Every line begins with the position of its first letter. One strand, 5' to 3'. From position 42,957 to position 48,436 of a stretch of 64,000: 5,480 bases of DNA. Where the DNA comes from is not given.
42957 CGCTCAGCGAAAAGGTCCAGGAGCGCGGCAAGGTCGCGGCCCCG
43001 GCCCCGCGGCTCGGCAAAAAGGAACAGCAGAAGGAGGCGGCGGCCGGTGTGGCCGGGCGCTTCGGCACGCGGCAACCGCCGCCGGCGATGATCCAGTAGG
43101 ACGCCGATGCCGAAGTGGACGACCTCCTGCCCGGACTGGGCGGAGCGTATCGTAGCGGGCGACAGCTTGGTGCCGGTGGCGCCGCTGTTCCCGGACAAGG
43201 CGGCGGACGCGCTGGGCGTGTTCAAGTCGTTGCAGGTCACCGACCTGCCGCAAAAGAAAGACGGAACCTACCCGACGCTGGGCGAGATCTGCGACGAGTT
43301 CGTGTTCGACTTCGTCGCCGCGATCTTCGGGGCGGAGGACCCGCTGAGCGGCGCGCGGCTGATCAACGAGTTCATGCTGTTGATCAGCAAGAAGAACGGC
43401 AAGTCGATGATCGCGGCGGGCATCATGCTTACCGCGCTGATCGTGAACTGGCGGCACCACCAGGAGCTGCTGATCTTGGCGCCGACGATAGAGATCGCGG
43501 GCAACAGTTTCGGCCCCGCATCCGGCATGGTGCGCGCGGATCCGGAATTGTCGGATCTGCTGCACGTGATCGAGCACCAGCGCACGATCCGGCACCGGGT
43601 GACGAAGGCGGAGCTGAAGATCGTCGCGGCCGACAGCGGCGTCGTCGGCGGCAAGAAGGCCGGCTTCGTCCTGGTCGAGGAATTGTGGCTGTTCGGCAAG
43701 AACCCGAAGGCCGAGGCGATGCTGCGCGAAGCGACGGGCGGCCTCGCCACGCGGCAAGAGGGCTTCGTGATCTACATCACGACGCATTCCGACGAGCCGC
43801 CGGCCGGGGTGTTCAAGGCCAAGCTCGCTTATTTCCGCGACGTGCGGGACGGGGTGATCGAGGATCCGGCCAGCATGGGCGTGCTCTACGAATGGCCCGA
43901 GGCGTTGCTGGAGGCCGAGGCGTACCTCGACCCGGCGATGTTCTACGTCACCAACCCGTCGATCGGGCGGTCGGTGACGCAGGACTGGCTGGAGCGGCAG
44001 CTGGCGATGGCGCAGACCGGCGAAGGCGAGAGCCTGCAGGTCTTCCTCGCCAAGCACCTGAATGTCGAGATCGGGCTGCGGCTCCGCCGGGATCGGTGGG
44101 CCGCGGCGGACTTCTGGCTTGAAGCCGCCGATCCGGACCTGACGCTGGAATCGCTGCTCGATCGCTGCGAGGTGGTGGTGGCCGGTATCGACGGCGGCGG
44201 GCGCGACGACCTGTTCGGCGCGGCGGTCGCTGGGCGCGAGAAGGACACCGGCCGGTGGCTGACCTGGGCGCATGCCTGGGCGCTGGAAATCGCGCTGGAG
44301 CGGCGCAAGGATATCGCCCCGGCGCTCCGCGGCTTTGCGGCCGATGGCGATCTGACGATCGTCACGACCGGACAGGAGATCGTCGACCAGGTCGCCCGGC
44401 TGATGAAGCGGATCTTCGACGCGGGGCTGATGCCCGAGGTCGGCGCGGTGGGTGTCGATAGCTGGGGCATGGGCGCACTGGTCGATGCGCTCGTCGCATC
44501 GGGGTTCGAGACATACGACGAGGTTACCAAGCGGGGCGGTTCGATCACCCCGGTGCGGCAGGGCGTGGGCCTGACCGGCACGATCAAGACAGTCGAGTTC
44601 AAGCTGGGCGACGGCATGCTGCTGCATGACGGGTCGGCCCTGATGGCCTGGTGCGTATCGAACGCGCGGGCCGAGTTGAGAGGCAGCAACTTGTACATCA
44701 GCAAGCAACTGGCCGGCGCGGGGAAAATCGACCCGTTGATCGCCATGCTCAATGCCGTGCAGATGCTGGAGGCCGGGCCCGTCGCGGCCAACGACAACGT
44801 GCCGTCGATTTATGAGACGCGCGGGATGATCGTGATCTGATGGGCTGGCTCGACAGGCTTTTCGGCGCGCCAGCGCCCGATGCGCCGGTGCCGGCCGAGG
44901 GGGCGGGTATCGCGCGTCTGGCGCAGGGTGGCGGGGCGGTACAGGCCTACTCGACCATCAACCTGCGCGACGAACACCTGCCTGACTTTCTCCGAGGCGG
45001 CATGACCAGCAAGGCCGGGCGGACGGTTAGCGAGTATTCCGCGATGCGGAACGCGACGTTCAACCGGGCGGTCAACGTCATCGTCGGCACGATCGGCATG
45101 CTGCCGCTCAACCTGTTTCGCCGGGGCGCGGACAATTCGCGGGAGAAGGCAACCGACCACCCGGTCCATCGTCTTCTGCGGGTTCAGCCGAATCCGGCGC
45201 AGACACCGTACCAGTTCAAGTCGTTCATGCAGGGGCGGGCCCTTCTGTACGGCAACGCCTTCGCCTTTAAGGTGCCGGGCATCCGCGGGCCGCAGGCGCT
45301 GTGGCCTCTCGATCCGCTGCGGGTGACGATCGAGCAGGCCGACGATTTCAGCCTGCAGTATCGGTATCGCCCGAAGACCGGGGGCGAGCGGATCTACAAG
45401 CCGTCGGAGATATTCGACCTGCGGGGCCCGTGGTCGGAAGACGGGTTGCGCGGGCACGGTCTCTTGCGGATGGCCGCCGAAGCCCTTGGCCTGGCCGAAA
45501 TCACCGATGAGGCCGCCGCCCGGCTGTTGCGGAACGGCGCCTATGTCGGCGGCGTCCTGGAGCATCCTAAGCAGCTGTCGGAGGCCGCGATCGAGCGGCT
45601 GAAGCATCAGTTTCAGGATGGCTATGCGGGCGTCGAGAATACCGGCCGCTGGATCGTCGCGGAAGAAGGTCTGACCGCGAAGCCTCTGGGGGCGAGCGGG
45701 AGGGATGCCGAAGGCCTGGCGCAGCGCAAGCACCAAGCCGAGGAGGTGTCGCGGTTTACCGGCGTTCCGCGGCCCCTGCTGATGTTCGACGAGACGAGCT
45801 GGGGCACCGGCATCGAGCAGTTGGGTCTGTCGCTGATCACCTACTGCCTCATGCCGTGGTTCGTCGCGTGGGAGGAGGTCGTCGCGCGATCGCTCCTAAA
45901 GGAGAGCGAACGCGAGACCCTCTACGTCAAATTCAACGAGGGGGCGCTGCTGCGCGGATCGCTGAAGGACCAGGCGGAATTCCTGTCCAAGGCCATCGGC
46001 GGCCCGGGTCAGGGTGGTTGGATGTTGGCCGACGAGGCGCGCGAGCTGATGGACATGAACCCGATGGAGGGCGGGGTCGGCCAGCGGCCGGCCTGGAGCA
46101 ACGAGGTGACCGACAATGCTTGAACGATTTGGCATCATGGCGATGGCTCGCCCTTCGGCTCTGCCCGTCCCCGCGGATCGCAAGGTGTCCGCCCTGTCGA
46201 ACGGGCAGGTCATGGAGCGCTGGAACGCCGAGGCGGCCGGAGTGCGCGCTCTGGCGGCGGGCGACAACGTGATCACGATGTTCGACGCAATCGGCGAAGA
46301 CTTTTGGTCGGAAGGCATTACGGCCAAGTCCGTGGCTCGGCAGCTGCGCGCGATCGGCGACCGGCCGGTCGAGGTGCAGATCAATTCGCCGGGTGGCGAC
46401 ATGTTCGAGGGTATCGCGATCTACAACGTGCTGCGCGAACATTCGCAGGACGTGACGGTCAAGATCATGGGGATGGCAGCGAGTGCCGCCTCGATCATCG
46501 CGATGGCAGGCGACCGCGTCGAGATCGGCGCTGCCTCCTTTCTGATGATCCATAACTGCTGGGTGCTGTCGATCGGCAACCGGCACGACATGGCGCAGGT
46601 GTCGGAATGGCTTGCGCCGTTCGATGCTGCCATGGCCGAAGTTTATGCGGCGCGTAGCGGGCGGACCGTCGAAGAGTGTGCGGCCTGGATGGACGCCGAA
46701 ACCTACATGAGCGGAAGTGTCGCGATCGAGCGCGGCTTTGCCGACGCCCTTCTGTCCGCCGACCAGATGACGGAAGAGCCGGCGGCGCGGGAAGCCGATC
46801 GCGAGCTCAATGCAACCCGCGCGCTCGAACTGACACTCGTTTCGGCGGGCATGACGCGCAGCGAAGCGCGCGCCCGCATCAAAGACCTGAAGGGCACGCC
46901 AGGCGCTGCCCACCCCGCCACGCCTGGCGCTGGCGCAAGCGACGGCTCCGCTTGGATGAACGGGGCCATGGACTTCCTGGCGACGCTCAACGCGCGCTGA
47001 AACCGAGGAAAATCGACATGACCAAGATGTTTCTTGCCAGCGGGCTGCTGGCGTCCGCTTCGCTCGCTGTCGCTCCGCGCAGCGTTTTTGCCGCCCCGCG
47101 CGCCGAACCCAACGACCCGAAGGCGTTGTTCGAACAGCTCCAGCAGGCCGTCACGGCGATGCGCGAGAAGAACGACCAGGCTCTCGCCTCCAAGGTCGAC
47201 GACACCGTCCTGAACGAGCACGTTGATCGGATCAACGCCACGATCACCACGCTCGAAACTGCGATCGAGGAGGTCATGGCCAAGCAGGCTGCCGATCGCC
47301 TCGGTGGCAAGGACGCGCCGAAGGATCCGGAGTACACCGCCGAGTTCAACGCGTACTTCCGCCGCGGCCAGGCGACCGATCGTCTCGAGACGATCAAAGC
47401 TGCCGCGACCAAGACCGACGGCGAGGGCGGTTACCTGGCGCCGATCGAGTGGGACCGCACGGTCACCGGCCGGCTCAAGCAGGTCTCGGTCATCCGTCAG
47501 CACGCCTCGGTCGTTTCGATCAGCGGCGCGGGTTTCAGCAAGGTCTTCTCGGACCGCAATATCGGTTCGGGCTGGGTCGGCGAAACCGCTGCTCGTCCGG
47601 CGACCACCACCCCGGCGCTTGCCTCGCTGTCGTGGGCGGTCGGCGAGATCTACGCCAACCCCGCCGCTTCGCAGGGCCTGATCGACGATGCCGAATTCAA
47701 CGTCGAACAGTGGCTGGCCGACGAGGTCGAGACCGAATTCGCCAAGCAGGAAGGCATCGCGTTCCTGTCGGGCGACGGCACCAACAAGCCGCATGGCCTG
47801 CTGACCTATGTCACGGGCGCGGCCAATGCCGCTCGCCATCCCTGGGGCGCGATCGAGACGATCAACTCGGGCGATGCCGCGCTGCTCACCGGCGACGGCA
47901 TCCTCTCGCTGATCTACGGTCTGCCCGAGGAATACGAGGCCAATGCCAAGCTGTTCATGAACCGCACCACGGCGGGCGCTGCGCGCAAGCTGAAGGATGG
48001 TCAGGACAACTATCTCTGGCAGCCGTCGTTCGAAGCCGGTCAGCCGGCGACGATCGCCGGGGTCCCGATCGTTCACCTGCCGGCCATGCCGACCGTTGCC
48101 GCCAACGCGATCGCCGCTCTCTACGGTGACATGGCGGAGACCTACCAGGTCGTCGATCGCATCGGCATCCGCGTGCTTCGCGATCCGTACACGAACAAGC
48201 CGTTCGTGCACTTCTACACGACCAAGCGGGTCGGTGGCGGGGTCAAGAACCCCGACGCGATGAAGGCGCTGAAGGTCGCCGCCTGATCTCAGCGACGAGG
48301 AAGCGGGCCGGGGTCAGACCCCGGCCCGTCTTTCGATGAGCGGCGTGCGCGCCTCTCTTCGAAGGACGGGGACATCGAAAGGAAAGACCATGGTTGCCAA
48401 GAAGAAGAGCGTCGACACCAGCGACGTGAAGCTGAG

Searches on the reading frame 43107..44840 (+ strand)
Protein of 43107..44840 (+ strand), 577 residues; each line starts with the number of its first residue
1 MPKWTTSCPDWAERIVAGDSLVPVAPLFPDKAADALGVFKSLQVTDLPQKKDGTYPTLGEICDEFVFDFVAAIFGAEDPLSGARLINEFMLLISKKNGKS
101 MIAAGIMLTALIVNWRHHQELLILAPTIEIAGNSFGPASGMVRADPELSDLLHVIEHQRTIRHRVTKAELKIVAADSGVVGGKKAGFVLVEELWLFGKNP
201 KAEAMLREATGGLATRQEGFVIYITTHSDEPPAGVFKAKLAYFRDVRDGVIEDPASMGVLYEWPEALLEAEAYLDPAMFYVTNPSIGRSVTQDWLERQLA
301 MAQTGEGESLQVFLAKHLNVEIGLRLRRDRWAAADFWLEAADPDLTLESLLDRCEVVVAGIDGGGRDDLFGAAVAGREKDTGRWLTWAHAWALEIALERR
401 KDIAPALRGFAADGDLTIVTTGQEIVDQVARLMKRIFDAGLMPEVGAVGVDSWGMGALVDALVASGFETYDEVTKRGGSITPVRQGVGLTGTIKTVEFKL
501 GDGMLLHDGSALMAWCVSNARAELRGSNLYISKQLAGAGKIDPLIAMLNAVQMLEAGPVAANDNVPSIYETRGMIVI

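Call 52: search_protein_families(library=phrogs, proteins=[window:43107-44840:+], max_evalue=0.00001)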
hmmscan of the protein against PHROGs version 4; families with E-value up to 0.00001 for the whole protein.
window:43107-44840:+ (577 aa): 7 families
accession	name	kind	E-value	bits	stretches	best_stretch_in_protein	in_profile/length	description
phrog_9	-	head and packaging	1.8e-108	365.5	1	10-561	169-670/812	terminase large subunit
phrog_7622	-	head and packaging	1.8e-74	251.1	1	1-227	2-221/224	terminase large subunit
phrog_35587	-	head and packaging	1.1e-56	192.8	1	172-363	1-191/191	terminase large subunit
phrog_2699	-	head and packaging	9.2e-53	180.1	1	240-561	2-300/315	terminase large subunit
phrog_11206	-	unknown function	2.4e-26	92.9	1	1-105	2-100/101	-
phrog_7331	-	head and packaging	1.5e-10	41.6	1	482-553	19-91/113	terminase large subunit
phrog_4914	-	head and packaging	6.9e-10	39.9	1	69-182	88-207/213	terminase large subunit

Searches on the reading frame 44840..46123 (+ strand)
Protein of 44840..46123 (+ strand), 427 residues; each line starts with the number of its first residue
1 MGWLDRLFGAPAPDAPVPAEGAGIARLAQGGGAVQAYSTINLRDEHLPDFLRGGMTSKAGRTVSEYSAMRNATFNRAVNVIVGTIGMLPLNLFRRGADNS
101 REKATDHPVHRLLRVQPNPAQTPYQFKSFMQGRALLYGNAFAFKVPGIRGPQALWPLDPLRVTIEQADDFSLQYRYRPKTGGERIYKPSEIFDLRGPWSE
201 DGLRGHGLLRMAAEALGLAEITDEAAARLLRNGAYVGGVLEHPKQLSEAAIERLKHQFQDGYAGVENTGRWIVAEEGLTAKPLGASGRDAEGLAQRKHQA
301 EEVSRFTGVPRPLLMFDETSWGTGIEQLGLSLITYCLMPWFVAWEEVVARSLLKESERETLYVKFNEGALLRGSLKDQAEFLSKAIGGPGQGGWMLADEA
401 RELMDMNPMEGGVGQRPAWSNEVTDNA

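Call 52: search_protein_families(library=phrogs, proteins=[window:44840-46123:+], max_evalue=0.00001)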
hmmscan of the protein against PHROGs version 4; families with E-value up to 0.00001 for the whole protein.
window:44840-46123:+ (427 aa): 5 families
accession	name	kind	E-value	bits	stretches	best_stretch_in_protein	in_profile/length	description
phrog_12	-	head and packaging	2.7e-95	321.7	1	1-417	48-425/646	portal protein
phrog_2662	-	head and packaging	4.4e-55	188.5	1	70-414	66-412/717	portal protein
phrog_5929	-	head and packaging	2.7e-35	122.7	1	222-412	4-188/228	portal protein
phrog_11323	-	unknown function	6.8e-21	75.7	1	324-412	12-96/130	-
phrog_2271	-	head and packaging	6.2e-11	41.7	1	77-412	58-389/859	portal protein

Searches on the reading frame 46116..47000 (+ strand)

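Call 52: search_protein_families(library=phrogs, proteins=[window:46116-47000:+], max_evalue=0.00001)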
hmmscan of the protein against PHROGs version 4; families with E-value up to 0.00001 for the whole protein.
window:46116-47000:+ (294 aa): 12 families
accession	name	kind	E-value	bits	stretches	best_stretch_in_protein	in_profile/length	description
phrog_1684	-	head and packaging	5.2e-99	332.3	1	19-276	13-265/284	head maturation protease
phrog_94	-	head and packaging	5.2e-70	238.6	1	28-231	56-268/622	head maturation protease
phrog_2976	-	head and packaging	1.2e-55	190.9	1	51-229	21-198/394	head maturation protease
phrog_133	-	head and packaging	4.9e-54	185.1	1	44-226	13-192/668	head maturation protease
phrog_3348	-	unknown function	2.8e-48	166.1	1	47-220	34-205/386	-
phrog_53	-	head and packaging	2.8e-23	83.9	1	84-262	119-325/583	head maturation protease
phrog_13984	-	unknown function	8.4e-20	72.1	1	43-144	24-122/123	-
phrog_23753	-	head and packaging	3e-16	60.9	1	84-217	43-176/298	head maturation protease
phrog_33547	-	unknown function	2.5e-14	54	1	73-209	20-155/357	-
phrog_1827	-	other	1.1e-13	52.1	1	85-178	55-149/202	ATP-dependent protease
phrog_5410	-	other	9.3e-08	32.6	1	82-178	55-152/323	ATP-dependent protease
phrog_20705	-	head and packaging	1e-07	31.6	1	87-247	215-379/690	virion structural protein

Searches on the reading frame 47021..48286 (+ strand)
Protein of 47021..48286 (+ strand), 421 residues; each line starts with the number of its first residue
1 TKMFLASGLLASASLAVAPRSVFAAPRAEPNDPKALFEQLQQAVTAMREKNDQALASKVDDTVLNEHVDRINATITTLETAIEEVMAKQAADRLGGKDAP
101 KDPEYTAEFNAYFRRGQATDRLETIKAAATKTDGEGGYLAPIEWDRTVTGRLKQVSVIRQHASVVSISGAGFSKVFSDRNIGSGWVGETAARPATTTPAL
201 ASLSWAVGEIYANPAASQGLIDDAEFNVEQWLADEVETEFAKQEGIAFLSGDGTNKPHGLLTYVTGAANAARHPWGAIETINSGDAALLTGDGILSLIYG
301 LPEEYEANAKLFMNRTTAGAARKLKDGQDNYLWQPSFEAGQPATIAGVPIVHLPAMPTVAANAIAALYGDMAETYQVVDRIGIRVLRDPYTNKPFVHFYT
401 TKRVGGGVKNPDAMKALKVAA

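Call 52: search_protein_families(library=phrogs, proteins=[window:47021-48286:+], max_evalue=0.00001)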
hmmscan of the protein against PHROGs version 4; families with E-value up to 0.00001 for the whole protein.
window:47021-48286:+ (421 aa): 4 families
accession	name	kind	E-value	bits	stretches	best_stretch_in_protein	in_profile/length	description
phrog_10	-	head and packaging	3.2e-77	262.1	1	29-421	259-637/752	major head protein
phrog_15928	-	head and packaging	2.2e-43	149.4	1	220-420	1-180/185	major head protein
phrog_617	-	head and packaging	4.2e-25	89.7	1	110-420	328-624/626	major head protein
phrog_17162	-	unknown function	1.9e-06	29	1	340-421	2-84/85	-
